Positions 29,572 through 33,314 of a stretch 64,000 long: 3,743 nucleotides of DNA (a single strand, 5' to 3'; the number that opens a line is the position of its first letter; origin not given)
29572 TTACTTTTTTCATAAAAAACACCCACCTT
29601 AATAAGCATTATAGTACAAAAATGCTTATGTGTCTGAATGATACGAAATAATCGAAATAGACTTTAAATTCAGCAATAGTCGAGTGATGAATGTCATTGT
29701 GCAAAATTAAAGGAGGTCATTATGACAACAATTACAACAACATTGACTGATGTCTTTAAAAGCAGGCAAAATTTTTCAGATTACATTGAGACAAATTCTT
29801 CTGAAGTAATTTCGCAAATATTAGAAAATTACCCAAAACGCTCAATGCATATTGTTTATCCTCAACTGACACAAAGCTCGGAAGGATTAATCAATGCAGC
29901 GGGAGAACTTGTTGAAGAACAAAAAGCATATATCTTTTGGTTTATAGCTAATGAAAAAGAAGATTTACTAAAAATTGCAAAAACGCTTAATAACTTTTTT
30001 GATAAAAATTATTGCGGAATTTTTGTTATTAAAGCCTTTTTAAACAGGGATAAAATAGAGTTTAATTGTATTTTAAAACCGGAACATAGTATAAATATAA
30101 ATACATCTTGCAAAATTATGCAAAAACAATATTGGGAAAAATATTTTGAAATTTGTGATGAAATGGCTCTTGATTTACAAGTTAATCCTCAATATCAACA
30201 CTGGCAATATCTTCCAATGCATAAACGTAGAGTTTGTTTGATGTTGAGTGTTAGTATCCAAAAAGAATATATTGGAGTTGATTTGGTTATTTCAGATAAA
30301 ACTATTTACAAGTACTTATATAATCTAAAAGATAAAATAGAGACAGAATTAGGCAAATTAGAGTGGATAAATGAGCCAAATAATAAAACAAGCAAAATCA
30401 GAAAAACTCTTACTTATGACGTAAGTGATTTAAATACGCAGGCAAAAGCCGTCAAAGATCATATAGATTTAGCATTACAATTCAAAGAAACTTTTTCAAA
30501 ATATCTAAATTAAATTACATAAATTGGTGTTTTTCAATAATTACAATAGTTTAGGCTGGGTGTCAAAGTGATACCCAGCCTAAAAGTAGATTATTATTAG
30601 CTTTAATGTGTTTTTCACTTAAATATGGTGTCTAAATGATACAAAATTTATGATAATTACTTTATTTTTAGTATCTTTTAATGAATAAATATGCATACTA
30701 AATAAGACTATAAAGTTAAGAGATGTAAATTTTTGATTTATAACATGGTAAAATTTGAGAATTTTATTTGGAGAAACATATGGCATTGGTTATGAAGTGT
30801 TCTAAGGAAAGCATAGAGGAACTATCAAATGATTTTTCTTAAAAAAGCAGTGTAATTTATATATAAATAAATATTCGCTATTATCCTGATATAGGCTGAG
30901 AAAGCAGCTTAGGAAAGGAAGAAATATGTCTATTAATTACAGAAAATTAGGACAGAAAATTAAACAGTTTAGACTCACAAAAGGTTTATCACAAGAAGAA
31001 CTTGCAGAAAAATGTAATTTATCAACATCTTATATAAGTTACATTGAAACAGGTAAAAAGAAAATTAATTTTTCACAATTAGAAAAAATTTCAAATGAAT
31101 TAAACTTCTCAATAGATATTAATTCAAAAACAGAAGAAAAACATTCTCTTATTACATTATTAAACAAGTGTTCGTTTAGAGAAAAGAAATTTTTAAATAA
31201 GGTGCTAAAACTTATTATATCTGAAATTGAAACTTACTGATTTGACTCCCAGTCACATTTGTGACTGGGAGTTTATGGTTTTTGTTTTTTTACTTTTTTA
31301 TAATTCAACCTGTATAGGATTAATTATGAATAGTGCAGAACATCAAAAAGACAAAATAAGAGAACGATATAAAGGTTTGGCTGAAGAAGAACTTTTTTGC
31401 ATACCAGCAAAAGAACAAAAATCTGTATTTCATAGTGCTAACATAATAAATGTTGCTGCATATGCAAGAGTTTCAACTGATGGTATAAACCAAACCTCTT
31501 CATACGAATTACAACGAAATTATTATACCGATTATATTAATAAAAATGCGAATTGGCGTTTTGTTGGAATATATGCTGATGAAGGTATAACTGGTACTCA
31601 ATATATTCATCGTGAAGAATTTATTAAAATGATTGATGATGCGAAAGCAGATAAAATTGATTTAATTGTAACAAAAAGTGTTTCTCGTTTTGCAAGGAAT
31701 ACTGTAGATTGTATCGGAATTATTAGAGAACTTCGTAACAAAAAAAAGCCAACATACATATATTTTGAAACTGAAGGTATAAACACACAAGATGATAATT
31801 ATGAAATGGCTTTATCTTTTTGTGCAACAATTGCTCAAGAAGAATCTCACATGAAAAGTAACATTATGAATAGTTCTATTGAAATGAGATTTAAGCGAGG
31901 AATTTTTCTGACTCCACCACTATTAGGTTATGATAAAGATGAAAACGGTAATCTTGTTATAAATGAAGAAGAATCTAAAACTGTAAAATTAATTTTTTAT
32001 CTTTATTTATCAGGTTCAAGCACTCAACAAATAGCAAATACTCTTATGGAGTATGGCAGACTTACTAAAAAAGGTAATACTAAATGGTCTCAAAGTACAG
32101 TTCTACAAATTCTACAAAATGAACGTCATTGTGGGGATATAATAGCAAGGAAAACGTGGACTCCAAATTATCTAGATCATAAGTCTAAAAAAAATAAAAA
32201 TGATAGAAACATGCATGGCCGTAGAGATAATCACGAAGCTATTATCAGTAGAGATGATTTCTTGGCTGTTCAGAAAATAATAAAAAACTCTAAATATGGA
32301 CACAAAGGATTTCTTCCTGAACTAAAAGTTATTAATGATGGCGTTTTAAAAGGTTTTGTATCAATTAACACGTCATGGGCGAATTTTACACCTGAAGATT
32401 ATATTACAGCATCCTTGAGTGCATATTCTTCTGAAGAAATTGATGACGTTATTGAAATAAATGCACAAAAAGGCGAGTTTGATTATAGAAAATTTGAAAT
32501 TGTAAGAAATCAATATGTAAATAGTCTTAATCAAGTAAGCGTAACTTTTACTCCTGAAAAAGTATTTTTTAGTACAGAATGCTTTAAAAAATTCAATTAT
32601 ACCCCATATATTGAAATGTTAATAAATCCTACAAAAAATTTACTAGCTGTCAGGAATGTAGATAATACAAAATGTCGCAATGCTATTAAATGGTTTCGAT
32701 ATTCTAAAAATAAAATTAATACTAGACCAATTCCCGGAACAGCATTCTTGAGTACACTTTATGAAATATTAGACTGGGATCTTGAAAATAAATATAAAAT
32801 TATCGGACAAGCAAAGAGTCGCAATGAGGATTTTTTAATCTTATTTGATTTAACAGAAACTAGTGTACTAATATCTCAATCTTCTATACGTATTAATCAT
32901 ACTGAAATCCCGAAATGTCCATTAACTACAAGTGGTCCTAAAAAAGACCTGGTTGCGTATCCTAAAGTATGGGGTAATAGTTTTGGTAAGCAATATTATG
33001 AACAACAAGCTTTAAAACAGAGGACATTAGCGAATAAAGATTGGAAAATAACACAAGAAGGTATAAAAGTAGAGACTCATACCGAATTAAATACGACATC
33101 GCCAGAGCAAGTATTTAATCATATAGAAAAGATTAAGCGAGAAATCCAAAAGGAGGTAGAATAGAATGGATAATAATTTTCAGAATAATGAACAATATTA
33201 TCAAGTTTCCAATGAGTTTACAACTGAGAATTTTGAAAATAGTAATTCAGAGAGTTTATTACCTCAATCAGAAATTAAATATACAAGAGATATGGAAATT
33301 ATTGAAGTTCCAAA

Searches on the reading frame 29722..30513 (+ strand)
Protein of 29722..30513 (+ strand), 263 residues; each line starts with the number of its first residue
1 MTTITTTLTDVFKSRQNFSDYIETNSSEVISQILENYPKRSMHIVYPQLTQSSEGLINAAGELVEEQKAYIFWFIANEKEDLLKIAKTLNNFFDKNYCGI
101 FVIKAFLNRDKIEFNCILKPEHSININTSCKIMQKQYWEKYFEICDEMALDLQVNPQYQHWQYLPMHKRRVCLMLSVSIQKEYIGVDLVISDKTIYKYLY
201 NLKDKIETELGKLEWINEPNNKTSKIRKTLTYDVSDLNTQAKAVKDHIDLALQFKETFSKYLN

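Call 81: search_protein_families(library=pfam, proteins=[window:29722-30513:+], max_evalue=0.0001)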
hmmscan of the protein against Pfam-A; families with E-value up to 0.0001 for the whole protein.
window:29722-30513:+ (263 aa): 1 family
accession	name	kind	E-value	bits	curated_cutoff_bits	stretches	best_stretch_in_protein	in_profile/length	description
PF14088.11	DUF4268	-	1e-13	52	27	1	133-262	1-140/140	Domain of unknown function (DUF4268)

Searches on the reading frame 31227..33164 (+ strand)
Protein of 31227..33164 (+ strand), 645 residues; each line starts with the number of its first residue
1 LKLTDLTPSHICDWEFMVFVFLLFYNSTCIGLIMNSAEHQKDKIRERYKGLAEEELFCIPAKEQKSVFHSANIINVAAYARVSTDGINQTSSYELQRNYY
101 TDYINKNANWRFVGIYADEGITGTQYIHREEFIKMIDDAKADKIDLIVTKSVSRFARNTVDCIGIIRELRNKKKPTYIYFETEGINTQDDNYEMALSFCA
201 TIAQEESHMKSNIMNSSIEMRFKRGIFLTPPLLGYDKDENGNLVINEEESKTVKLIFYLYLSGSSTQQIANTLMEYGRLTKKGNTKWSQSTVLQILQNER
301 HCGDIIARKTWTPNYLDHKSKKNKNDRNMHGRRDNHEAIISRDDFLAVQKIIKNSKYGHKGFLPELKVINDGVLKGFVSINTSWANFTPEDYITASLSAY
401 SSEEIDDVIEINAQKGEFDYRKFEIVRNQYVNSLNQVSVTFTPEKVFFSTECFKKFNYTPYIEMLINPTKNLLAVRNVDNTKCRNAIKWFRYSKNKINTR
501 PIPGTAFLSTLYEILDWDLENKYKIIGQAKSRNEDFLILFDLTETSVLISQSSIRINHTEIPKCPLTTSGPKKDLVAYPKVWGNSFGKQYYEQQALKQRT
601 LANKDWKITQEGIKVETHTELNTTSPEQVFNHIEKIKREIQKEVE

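Call 81: search_protein_families(library=pfam, proteins=[window:31227-33164:+], max_evalue=0.0001)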
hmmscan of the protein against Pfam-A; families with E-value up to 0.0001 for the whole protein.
window:31227-33164:+ (645 aa): 2 families
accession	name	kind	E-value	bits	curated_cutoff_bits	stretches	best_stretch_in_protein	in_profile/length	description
PF00239.26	Resolvase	-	1.7e-25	90.3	23.3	1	76-225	1-143/145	Resolvase, N terminal domain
PF07508.19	Recombinase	-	2.8e-24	85.7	21.1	1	247-353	1-100/102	Recombinase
